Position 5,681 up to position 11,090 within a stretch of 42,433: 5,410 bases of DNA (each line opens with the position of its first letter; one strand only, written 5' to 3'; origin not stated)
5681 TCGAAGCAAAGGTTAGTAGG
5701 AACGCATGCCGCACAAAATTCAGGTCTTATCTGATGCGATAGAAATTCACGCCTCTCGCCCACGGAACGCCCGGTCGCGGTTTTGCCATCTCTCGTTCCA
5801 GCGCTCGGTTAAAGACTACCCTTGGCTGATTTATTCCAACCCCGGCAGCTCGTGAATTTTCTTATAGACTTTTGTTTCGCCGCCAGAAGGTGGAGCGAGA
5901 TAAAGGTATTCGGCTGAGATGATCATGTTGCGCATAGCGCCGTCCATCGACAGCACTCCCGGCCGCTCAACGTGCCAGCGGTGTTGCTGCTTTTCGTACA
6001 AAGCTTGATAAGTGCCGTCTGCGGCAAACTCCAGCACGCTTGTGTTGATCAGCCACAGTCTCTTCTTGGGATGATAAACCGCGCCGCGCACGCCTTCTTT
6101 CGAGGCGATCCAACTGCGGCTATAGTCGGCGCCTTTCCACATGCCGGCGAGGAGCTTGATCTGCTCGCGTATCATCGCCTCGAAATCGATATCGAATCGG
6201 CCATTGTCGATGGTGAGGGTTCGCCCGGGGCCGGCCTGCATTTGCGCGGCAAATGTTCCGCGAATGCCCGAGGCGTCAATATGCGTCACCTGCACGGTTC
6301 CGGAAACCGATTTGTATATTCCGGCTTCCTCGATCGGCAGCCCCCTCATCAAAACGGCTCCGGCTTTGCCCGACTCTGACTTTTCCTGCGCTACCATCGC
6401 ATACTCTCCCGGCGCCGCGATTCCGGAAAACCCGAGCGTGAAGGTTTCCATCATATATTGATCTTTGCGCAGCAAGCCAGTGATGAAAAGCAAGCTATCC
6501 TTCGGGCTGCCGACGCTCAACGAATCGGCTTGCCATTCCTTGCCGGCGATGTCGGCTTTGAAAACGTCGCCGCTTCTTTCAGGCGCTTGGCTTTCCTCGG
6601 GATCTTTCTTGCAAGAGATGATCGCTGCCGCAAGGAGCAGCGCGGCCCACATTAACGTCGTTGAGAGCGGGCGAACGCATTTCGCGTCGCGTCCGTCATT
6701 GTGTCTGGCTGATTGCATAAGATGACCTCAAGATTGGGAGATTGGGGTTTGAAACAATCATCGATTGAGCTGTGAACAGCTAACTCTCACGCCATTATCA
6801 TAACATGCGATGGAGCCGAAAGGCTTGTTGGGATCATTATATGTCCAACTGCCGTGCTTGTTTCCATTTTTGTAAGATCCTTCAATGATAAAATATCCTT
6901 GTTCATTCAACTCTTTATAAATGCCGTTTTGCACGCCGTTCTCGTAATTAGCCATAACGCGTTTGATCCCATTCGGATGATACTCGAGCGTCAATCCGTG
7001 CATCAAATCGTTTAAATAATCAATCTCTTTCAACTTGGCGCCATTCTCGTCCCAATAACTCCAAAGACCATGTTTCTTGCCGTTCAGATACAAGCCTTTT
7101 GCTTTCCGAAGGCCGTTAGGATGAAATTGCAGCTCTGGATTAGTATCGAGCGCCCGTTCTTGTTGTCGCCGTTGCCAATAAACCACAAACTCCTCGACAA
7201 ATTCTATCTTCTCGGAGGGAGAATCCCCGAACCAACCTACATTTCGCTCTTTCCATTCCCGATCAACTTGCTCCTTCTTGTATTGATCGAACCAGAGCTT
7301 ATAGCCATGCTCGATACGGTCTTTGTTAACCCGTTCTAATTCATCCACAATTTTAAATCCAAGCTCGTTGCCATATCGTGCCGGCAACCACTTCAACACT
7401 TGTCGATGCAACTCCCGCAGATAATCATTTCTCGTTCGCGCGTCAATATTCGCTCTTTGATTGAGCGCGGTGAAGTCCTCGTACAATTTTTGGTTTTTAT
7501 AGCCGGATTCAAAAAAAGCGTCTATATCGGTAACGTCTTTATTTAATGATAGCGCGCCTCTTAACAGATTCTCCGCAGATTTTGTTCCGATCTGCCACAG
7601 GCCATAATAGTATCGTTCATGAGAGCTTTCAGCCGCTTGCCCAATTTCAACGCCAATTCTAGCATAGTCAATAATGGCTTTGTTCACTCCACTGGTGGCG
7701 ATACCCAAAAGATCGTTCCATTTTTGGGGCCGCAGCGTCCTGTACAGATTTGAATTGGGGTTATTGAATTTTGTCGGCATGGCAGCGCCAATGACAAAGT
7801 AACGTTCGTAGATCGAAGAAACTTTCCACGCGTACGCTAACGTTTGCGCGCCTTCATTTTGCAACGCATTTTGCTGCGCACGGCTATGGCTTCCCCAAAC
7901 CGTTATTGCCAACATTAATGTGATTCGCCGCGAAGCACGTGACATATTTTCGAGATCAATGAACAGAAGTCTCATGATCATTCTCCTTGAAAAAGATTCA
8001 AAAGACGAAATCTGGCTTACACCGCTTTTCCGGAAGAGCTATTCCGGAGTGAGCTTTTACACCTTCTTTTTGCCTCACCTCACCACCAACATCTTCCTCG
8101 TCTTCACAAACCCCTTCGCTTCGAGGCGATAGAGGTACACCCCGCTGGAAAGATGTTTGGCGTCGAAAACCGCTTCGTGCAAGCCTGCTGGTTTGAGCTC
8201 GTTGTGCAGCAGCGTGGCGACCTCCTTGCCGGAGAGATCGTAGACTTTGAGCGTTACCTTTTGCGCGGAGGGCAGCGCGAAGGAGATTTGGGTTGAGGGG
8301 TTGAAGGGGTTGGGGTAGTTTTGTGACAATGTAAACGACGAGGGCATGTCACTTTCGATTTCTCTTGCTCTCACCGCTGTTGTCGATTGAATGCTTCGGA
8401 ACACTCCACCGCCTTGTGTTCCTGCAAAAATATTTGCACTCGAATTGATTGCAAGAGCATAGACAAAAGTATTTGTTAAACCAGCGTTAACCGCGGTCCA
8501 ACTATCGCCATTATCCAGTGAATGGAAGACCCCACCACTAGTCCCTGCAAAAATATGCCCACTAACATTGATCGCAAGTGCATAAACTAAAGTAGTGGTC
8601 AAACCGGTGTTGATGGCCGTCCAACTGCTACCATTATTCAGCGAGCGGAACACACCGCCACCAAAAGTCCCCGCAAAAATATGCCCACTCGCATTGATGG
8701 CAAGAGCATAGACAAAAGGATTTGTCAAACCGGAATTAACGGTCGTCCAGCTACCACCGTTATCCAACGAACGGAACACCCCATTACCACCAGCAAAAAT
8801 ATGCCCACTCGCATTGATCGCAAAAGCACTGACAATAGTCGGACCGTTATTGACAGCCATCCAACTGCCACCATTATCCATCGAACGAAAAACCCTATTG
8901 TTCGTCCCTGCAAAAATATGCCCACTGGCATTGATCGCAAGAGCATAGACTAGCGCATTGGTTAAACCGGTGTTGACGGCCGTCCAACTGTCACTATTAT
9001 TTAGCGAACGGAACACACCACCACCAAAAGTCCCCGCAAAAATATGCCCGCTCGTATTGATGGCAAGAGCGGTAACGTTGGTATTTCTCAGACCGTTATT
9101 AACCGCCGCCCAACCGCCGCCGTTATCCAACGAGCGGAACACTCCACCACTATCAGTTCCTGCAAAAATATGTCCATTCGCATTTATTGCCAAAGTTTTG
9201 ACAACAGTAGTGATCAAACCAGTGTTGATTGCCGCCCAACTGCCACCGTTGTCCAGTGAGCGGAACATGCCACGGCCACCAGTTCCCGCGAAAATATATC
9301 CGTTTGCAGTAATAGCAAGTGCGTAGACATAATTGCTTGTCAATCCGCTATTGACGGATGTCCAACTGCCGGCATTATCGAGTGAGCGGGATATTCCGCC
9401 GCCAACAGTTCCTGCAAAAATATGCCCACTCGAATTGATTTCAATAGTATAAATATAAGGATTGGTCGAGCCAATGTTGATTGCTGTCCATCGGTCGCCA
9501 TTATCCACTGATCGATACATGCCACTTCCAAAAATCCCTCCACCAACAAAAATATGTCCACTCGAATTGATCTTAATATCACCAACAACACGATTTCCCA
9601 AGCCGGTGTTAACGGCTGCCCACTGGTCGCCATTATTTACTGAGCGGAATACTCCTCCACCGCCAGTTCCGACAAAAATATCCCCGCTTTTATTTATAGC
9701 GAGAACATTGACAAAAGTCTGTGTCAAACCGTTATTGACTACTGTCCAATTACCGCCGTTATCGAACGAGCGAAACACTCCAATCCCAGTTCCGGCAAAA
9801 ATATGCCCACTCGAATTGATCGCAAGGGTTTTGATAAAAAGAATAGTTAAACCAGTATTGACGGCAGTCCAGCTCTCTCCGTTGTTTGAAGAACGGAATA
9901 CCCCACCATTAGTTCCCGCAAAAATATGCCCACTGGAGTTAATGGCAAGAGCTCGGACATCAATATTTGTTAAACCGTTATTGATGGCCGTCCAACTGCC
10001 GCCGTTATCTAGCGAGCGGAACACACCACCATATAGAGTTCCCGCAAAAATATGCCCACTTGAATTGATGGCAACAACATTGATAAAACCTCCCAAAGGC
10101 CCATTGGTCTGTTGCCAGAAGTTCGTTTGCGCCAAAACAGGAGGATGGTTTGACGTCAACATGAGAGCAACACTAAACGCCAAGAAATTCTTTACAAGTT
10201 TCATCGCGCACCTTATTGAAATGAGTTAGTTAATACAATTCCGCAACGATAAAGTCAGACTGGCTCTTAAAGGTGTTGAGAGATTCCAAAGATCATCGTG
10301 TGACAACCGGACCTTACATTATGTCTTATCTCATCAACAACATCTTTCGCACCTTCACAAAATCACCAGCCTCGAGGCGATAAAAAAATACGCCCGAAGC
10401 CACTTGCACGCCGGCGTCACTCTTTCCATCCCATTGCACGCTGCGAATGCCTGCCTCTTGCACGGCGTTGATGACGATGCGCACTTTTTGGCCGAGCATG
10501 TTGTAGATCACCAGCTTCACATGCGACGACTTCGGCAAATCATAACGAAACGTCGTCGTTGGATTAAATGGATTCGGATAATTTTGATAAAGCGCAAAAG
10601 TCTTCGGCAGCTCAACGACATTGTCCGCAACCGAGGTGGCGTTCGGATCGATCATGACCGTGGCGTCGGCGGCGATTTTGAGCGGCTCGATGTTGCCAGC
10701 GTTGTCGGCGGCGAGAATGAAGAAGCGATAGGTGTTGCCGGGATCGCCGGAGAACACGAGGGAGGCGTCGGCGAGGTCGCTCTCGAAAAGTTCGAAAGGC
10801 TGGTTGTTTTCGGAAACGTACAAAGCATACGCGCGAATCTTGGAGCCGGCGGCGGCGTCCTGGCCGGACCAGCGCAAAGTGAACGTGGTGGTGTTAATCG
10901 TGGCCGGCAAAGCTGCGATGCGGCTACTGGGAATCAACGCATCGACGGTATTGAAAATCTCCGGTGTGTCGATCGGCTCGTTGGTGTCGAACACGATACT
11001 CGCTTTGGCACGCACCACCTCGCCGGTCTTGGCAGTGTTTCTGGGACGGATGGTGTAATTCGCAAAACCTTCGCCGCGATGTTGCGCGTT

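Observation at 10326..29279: Adjacent giant T9SS cargo paralogs share a scaffold and C-terminal cassette but carry different heads and non-homologous internal payload modules at the same site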

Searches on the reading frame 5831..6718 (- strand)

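Call 13: search_protein_families(library=pfam, proteins=[window:5831-6718:-], max_evalue=0.001)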
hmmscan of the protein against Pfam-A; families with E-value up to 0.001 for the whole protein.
window:5831-6718:- (295 aa): 1 family
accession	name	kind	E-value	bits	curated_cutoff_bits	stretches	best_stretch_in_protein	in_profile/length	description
PF19765.4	DUF6252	-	0.00089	19.9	27.2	0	52-175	4-120/124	Family of unknown function (DUF6252)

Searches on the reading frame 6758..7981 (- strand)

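Call 13: search_protein_families(library=pfam, proteins=[window:6758-7981:-], max_evalue=0.001)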
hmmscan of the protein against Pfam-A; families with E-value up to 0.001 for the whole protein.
window:6758-7981:- (407 aa): 1 family
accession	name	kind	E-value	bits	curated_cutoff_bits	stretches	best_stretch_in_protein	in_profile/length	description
PF07661.19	MORN_2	-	1.1e-05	25.6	29.6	0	327-348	1-22/22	MORN repeat variant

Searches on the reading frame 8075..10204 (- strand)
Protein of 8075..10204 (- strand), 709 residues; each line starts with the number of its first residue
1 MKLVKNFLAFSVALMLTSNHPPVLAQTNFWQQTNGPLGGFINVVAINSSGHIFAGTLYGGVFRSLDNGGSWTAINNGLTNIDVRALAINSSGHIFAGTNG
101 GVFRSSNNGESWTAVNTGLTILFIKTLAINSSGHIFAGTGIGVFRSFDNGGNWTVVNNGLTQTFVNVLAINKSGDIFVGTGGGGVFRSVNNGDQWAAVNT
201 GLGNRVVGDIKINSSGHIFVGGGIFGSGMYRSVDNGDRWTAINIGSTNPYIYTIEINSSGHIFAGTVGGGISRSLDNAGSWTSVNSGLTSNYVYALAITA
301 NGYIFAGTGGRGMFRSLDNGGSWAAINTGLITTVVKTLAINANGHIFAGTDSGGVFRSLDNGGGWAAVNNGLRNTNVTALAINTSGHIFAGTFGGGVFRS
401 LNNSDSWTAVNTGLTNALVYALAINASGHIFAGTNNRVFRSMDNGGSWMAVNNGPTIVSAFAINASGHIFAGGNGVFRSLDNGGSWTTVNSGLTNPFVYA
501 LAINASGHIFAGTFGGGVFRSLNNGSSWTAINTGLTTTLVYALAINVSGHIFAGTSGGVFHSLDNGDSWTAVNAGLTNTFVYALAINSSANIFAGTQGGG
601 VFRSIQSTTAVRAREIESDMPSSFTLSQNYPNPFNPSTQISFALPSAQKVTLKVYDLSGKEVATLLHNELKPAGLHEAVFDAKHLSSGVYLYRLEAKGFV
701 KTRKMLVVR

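Call 13: search_protein_families(library=pfam, proteins=[window:8075-10204:-], max_evalue=0.001)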
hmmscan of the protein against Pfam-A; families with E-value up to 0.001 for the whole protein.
window:8075-10204:- (709 aa): 6 families
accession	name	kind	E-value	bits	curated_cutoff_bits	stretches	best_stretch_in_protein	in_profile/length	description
PF15902.12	Sortilin-Vps10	-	1.9e-21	76.9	33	0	476-581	3-121/446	Sortilin, neurotensin receptor 3,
PF18962.6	Por_Secre_tail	-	8.6e-11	42.4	27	1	630-707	2-75/75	Secretion system C-terminal sorting domain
PF07494.17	Reg_prop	-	2.5e-10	39.7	20.4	0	287-309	1-23/24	Two component regulator propeller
PF10647.15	Gmad1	-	1.7e-08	35.1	20.5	0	333-373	204-244/251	Lipoprotein LpqB beta-propeller domain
PF02012.26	BNR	-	8.2e-08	31.6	27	0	144-154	1-11/12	BNR/Asp-box repeat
PF20067.5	SSL_N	-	0.00034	20.9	18.9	0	338-357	26-45/46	Strictosidine synthase-like, N-terminal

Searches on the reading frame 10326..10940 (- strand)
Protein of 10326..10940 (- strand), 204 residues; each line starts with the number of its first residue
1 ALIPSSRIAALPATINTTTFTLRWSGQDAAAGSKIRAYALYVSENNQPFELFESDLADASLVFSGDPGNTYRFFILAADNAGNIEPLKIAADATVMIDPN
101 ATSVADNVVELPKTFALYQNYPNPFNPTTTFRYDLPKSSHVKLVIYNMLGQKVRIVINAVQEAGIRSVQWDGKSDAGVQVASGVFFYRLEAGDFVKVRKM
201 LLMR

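Call 88: search_protein_families(library=pfam, alignment_id=A8, max_evalue=0.001)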
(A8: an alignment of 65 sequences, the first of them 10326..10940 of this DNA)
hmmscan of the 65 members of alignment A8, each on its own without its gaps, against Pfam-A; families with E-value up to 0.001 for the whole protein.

A. member 1, window:10326-10940:- (204 aa): 3 families
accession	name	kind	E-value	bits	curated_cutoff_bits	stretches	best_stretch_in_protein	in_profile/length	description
PF13860.13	FlgD_ig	-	3.2e-09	37.1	27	1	129-188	12-72/79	FlgD Ig-like domain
PF18962.6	Por_Secre_tail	-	0.00019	22.1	27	1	121-199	2-72/75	Secretion system C-terminal sorting domain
PF13585.12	CHU_C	-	0.00028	21.4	27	1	137-191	25-72/86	CHU_C Type IX secretion signal domain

B. families by the number of members that match (of 65 scanned): 30 families (the first 25 are shown)
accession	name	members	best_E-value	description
PF18962.6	Por_Secre_tail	29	1.5e-12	Secretion system C-terminal sorting domain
PF00404.24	Dockerin_1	15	1.7e-21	Dockerin type I domain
PF13860.13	FlgD_ig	13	1.6e-10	FlgD Ig-like domain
PF00353.25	HemolysinCabind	5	1.6e-32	RTX calcium-binding nonapeptide repeat (4 copies)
PF05345.18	He_PIG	5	1.9e-23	Putative Ig domain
PF13585.12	CHU_C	5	0.00012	CHU_C Type IX secretion signal domain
PF17963.7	Big_9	4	4.9e-24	Bacterial Ig domain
PF17892.7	Cadherin_5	3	9.7e-28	Cadherin-like domain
PF00801.26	PKD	3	1.8e-14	PKD domain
PF18911.6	PKD_4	3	7.1e-11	PKD domain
PF13205.12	Big_5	3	2.2e-06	Bacterial Ig-like domain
PF11617.13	Cu-binding_MopE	2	4.2e-43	Putative metal-binding motif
PF13448.11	DUF4114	2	1.9e-26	Domain of unknown function (DUF4114)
PF00082.27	Peptidase_S8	2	1.8e-18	Subtilase family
PF17803.7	Cadherin_4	2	1.3e-15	Bacterial cadherin-like domain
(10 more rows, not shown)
